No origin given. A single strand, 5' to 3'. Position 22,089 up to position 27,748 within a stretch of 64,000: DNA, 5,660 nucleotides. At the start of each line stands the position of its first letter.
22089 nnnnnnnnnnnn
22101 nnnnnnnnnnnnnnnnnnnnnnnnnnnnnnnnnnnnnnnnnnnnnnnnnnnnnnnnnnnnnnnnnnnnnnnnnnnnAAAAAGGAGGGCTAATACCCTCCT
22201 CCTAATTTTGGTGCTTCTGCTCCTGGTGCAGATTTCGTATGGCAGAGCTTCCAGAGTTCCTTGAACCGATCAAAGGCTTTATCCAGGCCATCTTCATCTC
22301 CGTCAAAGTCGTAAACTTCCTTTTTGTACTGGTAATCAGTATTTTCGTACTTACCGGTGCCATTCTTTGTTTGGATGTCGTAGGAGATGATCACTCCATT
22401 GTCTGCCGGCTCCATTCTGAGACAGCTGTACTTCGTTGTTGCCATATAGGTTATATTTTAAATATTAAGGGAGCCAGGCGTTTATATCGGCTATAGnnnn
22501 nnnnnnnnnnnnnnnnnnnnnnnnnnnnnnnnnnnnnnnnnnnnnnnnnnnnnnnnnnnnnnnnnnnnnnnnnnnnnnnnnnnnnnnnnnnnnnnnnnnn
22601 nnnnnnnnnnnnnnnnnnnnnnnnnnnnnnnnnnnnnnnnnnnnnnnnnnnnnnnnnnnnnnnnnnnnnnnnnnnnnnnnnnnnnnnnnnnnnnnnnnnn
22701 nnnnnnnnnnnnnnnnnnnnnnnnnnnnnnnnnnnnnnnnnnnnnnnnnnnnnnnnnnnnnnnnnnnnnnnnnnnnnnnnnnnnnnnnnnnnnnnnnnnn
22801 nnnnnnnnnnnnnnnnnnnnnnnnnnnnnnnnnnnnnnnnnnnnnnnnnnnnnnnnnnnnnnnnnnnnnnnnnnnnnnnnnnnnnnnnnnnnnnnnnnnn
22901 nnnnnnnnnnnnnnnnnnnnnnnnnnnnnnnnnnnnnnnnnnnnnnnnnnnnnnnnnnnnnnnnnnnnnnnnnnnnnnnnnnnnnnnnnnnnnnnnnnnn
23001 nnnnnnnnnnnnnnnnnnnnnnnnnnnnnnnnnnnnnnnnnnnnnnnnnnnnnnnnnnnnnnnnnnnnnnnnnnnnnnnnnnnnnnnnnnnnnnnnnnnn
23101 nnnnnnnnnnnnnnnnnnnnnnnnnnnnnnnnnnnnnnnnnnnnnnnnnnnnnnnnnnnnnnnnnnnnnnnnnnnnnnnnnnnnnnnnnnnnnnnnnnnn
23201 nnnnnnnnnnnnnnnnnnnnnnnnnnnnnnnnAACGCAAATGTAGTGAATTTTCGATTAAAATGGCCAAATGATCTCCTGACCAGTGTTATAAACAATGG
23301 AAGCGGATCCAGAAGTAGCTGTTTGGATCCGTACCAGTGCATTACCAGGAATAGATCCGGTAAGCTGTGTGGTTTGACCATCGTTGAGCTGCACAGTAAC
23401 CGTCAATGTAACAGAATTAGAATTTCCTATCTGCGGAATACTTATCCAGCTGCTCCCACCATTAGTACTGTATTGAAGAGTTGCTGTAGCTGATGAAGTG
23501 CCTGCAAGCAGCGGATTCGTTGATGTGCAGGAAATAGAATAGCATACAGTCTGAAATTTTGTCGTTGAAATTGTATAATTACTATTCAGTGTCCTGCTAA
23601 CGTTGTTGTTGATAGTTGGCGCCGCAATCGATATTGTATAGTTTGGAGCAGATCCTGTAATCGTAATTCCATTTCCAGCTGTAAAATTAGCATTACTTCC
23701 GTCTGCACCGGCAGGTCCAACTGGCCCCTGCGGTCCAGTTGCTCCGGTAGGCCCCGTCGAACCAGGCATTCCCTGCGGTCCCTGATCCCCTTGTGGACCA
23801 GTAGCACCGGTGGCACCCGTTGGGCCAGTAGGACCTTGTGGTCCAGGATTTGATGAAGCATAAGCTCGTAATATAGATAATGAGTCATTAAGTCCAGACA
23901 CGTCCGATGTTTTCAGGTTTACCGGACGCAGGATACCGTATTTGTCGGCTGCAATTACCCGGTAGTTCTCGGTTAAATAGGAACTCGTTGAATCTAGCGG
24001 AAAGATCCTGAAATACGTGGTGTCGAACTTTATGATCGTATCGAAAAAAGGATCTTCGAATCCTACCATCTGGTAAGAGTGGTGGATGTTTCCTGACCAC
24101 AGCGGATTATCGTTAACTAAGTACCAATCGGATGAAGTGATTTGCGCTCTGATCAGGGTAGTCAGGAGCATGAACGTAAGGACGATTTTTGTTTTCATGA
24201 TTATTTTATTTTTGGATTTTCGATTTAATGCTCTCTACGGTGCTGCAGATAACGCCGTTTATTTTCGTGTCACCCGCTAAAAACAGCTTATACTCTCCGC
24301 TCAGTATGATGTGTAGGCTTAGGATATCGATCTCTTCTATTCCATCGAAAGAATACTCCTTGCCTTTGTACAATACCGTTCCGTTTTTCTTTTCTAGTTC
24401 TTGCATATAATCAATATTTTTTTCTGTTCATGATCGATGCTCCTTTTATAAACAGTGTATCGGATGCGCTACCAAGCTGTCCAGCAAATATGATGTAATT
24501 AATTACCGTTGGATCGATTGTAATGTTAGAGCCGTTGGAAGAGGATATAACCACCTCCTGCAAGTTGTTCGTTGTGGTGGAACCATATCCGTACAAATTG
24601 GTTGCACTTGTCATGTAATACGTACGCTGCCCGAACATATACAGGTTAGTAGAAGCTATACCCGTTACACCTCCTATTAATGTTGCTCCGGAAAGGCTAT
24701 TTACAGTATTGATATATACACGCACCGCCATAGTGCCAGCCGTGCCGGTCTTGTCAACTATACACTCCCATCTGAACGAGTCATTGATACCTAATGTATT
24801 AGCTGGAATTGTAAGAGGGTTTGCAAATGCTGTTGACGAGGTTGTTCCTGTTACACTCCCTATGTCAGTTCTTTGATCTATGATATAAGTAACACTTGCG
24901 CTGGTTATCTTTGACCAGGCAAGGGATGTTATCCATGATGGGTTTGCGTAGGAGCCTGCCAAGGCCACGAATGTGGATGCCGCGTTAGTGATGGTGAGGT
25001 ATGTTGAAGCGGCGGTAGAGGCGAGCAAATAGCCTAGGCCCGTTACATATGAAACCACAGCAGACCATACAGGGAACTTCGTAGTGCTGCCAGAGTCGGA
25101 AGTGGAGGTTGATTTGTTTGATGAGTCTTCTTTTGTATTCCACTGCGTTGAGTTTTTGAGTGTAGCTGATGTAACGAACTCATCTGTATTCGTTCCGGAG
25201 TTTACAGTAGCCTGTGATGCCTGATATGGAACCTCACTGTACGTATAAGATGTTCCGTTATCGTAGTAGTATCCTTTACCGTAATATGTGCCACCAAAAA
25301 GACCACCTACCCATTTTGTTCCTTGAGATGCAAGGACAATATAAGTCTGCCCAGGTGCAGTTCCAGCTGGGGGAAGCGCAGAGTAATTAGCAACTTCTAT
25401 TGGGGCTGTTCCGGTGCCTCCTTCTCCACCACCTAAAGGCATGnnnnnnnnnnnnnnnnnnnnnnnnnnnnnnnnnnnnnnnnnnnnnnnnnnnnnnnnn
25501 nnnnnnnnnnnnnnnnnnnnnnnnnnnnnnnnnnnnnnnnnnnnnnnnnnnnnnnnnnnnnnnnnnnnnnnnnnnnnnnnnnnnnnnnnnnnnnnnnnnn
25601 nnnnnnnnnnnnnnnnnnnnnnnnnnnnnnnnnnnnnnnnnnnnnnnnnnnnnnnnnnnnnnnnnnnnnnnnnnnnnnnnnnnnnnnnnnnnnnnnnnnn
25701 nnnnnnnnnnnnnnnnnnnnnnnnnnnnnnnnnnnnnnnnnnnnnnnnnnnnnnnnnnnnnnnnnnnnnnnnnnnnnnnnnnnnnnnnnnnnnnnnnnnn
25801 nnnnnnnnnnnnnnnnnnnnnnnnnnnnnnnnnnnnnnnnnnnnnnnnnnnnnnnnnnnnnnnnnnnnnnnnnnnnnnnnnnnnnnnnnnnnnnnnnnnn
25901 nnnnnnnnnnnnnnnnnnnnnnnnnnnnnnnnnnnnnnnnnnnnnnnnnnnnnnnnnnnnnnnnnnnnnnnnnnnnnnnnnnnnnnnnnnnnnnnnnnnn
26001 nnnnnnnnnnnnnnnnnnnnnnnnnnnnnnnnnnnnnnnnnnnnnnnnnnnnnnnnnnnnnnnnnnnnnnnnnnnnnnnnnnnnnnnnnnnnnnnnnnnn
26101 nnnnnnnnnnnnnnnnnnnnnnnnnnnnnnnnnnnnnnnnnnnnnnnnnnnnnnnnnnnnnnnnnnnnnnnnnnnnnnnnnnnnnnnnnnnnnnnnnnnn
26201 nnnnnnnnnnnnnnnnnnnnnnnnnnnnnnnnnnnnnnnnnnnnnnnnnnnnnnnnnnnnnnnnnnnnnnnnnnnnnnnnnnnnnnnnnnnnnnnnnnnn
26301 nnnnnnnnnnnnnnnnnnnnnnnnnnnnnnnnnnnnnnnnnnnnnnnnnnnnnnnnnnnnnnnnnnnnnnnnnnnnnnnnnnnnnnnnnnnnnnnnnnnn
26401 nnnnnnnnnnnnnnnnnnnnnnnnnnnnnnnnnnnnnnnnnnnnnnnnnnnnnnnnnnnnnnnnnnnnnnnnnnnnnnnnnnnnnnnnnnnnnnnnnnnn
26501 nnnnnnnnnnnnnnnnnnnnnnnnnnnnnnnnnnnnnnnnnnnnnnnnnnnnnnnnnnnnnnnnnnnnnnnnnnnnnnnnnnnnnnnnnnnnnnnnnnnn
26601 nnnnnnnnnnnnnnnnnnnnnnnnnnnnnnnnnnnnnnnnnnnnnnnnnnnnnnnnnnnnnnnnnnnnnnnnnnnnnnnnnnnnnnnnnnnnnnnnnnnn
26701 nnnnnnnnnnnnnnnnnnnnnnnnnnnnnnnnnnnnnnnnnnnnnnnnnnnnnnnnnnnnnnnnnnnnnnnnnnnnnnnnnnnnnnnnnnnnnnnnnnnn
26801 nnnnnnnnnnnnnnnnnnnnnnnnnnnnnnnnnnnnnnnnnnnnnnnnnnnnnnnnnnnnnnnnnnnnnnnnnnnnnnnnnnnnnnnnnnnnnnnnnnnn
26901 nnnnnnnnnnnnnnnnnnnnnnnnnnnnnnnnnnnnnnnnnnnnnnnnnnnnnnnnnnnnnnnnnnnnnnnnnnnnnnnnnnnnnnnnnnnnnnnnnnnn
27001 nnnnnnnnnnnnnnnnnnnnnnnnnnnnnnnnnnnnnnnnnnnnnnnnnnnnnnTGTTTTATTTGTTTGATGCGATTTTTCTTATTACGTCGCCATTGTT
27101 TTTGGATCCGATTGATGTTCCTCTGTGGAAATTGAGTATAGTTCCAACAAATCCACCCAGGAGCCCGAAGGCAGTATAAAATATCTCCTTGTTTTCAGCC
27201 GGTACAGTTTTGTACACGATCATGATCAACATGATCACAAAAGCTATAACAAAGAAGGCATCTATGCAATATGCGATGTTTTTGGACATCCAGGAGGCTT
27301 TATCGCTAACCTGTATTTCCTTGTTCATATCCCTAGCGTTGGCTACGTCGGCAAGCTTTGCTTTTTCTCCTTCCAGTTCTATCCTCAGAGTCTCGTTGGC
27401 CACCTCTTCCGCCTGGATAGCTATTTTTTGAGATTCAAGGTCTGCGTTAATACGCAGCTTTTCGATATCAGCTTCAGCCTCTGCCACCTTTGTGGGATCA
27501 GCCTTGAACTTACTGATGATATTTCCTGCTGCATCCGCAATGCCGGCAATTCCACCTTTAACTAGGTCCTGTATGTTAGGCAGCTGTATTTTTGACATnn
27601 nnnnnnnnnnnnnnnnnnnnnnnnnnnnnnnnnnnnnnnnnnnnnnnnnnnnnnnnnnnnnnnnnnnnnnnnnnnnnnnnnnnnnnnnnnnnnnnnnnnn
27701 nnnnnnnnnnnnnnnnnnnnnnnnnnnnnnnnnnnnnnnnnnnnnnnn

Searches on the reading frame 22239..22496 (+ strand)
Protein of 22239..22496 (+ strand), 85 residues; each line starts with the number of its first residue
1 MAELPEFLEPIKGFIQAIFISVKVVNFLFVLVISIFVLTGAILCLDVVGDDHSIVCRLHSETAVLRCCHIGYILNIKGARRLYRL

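Call 98: search_protein_families(library=pfam, proteins=[window:22239-22496:+], max_evalue=0.01)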
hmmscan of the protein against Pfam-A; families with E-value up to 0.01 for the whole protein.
window:22239-22496:+ (85 aa): 1 family
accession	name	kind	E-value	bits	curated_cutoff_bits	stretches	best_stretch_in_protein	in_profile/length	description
PF06937.16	EURL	-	0.007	16.3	24.7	1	45-79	10-44/283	EURL protein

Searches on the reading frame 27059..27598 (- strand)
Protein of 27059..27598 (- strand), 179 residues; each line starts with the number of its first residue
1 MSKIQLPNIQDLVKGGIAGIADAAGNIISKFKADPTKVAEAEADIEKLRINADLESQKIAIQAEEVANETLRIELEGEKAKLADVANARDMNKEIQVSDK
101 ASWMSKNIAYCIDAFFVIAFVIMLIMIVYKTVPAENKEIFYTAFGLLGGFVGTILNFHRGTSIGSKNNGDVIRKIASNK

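Call 4: search_protein_families(library=pfam, proteins=[window:27059-27598:-], max_evalue=0.01)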
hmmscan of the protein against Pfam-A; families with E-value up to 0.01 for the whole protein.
window:27059-27598:- (179 aa): 0 families

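Call 5: search_protein_families(library=phrogs, proteins=[window:27059-27598:-], max_evalue=0.01)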
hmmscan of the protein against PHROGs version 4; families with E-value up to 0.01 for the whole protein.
window:27059-27598:- (179 aa): 2 families
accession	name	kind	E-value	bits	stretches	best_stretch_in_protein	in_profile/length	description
phrog_1544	-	unknown function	1.2e-08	35.8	1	20-171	13-191/200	-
phrog_9990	-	unknown function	1.4e-06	29.1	1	109-169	8-67/72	-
